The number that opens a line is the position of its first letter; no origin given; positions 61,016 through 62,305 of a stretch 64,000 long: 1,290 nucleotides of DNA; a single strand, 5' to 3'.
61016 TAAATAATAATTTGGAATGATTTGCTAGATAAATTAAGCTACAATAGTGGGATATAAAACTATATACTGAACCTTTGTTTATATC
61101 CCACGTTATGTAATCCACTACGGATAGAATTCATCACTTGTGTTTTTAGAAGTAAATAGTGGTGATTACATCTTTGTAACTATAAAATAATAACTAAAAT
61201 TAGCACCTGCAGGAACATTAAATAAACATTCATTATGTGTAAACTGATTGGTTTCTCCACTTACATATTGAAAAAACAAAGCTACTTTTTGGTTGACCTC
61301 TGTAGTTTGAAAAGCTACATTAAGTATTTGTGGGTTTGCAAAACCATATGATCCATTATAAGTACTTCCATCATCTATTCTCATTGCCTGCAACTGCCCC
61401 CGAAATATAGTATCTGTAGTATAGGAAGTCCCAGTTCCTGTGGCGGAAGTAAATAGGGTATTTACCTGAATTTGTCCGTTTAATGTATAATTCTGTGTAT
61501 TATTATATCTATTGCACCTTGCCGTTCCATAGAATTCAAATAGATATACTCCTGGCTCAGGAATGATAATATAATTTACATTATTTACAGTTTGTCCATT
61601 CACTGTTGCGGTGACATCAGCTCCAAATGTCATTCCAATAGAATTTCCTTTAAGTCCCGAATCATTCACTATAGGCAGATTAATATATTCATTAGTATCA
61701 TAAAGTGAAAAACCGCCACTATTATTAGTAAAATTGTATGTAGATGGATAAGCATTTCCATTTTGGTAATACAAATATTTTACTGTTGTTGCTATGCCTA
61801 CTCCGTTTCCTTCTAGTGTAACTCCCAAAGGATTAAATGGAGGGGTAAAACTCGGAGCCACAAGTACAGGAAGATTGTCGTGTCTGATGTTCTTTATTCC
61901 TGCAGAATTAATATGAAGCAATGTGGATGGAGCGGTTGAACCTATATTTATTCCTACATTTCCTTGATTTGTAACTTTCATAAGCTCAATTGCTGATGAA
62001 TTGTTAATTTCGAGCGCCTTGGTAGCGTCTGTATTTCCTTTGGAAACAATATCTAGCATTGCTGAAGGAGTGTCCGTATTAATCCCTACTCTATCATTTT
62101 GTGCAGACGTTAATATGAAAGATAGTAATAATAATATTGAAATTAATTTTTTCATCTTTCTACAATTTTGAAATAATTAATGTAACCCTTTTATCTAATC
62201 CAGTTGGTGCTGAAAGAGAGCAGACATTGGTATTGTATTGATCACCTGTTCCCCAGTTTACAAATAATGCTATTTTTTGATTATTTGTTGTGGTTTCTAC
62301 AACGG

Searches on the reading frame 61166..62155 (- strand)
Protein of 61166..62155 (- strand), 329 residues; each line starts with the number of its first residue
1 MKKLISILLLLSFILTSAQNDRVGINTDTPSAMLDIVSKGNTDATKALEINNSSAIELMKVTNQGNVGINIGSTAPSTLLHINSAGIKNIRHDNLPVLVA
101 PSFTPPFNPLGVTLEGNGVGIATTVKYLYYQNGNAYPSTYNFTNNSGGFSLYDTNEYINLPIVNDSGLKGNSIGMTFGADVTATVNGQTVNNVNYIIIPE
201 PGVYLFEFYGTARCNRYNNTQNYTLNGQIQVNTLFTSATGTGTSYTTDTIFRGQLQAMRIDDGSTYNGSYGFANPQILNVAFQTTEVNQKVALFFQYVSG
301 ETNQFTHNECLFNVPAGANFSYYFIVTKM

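Call 5: search_protein_families(library=pfam, proteins=[window:61166-62155:-], max_evalue=0.01)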
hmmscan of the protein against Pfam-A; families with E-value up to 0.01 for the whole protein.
window:61166-62155:- (329 aa): 0 families

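Call 31: find_encoding_contigs(protein=window:61166-62155:-, flank=10000, max_places=10)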
Protein window:61166-62155:- (329 aa): 6 contigs read that carry it; 4 places shown.
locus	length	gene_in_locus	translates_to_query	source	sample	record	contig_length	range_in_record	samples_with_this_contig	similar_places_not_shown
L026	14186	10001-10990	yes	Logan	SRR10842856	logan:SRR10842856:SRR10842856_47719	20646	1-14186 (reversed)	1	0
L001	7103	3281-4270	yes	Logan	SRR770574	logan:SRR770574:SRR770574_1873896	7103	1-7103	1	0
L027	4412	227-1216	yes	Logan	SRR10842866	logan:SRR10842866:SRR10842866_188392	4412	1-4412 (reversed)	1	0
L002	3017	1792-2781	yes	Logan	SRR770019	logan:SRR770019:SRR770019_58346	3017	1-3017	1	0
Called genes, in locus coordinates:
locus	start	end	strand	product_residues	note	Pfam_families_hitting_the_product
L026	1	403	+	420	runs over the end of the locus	PF02321:OEP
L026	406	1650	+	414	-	PF19335:HMBD, PF25919:BSH_CusB, PF25869:3HB_CusB, PF25954:Beta-barrel_RND_2, PF25975:CzcB_C, PF25989:YknX_C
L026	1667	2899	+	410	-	PF19335:HMBD, PF25919:BSH_CusB, PF25869:3HB_CusB (weak), PF25954:Beta-barrel_RND_2, PF25967:RND-MFP_C (faint), PF25975:CzcB_C (weak), PF25989:YknX_C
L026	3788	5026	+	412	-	PF17293:Arm-DNA-bind_5, PF13102:Phage_int_SAM_5, PF00589:Phage_integrase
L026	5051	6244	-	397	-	-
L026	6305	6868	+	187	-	-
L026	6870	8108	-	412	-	PF17293:Arm-DNA-bind_5 (weak), PF13102:Phage_int_SAM_5, PF00589:Phage_integrase (weak)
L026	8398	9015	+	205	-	-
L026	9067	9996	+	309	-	-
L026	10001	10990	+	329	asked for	-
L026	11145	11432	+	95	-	-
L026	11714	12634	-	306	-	PF12833:HTH_18, PF00165:HTH_AraC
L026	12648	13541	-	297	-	PF05368:NmrA, PF13460:NAD_binding_10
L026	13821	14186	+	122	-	?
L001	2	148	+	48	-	?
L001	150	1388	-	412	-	PF17293:Arm-DNA-bind_5 (weak), PF13102:Phage_int_SAM_5, PF00589:Phage_integrase (weak)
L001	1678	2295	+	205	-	-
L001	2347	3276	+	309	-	-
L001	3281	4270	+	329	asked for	-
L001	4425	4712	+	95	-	-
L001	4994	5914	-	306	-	PF12833:HTH_18, PF00165:HTH_AraC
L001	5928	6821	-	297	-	PF05368:NmrA, PF13460:NAD_binding_10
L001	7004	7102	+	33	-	?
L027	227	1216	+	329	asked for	-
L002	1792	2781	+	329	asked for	-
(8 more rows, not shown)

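Call 36: search_protein_families(library=pfam, proteins=[window:61166-62155:-], max_evalue=5)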
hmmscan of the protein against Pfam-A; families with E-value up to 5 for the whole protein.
window:61166-62155:- (329 aa): 2 families
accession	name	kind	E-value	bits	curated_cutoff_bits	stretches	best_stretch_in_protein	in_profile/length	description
PF04481.18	DUF561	-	0.046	13.3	21.6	1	150-193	177-220/243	Protein of unknown function (DUF561)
PF25156.2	PNGase_A_C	-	0.18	12.4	27.9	1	217-244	33-60/76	PNGase_A C-terminal domain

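Call 49: search_protein_families(library=ncbifam, proteins=[window:61166-62155:-], max_evalue=0.1)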
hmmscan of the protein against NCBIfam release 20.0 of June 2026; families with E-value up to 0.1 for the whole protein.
window:61166-62155:- (329 aa): 0 families

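Call 62: find_homologous_proteins(query=window:61166-62155:-, max_evalue=0.00001)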
Query window:61166-62155:- (329 aa): 51 proteins with E <= 0.00001 among 2405 candidates.
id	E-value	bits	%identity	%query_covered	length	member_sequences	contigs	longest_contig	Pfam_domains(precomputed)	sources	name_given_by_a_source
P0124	5.1e-197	672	93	100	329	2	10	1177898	-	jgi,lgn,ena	-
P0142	9.8e-174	595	82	100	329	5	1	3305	-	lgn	-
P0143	5.0e-143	494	70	100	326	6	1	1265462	-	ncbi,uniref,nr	ncbi:hypothetical protein [Chryseobacterium binzhouense]|uniref:hypothetical protein n=1 Tax=Chryseo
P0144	2.1e-142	492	69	100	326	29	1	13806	-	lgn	-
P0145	1.5e-140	486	70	99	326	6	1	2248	-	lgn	-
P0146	5.7e-140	484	68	100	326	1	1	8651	-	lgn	-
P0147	3.9e-139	481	67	100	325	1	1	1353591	-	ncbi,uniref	ncbi:hypothetical protein [Chryseobacterium sp. SIMBA_038]|uniref:hypothetical protein n=1 Tax=Chrys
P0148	2.0e-138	479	68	100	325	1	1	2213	-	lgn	-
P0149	2.6e-137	475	67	100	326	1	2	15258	-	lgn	-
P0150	1.0e-136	473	67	100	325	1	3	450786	-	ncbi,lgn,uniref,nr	ncbi:hypothetical protein ACM39_06505 [Chryseobacterium sp. FH2]|uniref:hypothetical protein n=1 Tax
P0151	3.5e-135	468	67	100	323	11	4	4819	-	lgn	-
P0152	3.9e-132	458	65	100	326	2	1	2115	-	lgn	-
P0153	6.2e-131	454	66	100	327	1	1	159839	-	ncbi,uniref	ncbi:hypothetical protein CHRYSEOSP005_05510 [Chryseobacterium sp. Alg-005]|uniref:hypothetical prot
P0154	1.2e-125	437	63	100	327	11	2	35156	-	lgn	-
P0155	1.6e-124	433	64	100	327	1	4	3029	-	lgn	-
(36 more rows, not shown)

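Call 72: predict_structure(alignment_id=A2)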
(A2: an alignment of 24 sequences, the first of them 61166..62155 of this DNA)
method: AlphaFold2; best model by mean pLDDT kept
length: 329 residues; sequences in the alignment: 24
mean_pLDDT: 68.7   pTM: 0.59
mean pLDDT of the five models: 68.7, 68.1, 66.0, 61.5, 60.9
residues with pLDDT >= 90: 47; 70-90: 116; 50-70: 85; < 50: 81
segments of 3 or more residues with pLDDT < 50: 15-28, 32-43, 84-112, 118-124, 259-271, 273-275
pLDDT, mean of each block of 10 residues (from residue 1): 62 47 40 45 53 62 68 63 42 40 40 50 67 90 86 87 90 92 90 93 85 69 63 84 84 64 44 57 87 87 76 79 85
secondary structure, 60 per line:
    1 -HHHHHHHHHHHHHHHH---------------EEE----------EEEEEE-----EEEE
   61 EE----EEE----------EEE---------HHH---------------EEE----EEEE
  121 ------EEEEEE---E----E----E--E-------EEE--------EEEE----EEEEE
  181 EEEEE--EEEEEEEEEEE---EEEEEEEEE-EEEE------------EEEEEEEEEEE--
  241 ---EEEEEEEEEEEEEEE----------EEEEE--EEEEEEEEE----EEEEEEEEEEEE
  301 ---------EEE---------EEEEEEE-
elements in order: H2-17 E33-35 E46-51 E57-62 E67-69 E80-82 E110-112 E117-120 E127-132 E157-159 E168-171 E176-185 E188-198 E202-210 E212-215 E228-238 E244-258 E269-273 E276-284 E289-300 E310-312 E322-328

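Call 74: fold_search(model_id=the predicted structure, library=pdb)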
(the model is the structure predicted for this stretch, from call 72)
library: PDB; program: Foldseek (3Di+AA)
matches with E <= 10: 1225; with E <= 0.001: 167
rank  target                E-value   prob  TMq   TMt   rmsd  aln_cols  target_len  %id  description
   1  9djw_4                1.2e-05  1.00  0.30  0.58   6.5       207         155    9  X-ray crystal structure of TNFa-VNAR D1 complex (released 2025-09-10)
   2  6cpr_A                2.0e-05  1.00  0.30  0.57   7.4       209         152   10  Crystal structure of 4-1BBL/4-1BB complex in C2 space group (released 2018-05-09)
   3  1dg6                  2.2e-05  1.00  0.29  0.57   9.6       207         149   11  CRYSTAL STRUCTURE OF APO2L/TRAIL (released 2000-01-26)
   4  4twt_A                2.6e-05  1.00  0.32  0.63   6.0       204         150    8  Human TNFa dimer in complex with the semi-synthetic bicyclic peptide M21 (released 2015-02-04)
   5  9h38_L                2.6e-05  1.00  0.28  0.58   7.5       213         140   13  C-terminal domain of the F-ENA tip fibrillum F-BclA from Bacillus thuringiensis (released 2025-03-12)
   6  9h38_R                3.2e-05  1.00  0.27  0.55   7.4       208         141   13  C-terminal domain of the F-ENA tip fibrillum F-BclA from Bacillus thuringiensis (released 2025-03-12)
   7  4n90_A                3.7e-05  1.00  0.28  0.54   9.0       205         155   10  Crystal structure of ternary complex of TRAIL, DR5, and Fab fragment from a DR5 agonist antibody (released 2014-09-03)
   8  6cpr_C                4.2e-05  1.00  0.32  0.64   5.9       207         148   10  Crystal structure of 4-1BBL/4-1BB complex in C2 space group (released 2018-05-09)
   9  2e7a_C                4.2e-05  1.00  0.30  0.60   6.6       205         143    9  TNF Receptor Subtype One-selective TNF Mutant with Antagonistic Activity (released 2007-11-13)
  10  9ok6_F                4.2e-05  1.00  0.30  0.60   7.0       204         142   10  Crystal structure of TNF alpha in complex with compound 19 (released 2025-07-23)
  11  7kp9_A                4.6e-05  1.00  0.32  0.64   5.4       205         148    8  asymmetric hTNF-alpha (released 2021-01-13)
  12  6mgp_A                5.8e-05  1.00  0.32  0.62   5.7       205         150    8  Structure of human 4-1BB / 4-1BBL complex (released 2018-11-14)
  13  2o0o_A                5.8e-05  1.00  0.31  0.61   8.5       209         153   11  Crystal structure of TL1A (released 2007-10-30)
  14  6mkb_A                6.1e-05  1.00  0.28  0.50   7.1       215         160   11  Crystal structure of murine 4-1BB ligand (released 2018-12-19)
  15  6ooy_A                6.4e-05  1.00  0.30  0.62   6.1       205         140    8  Asymmetric hTNF-alpha (released 2019-12-25)
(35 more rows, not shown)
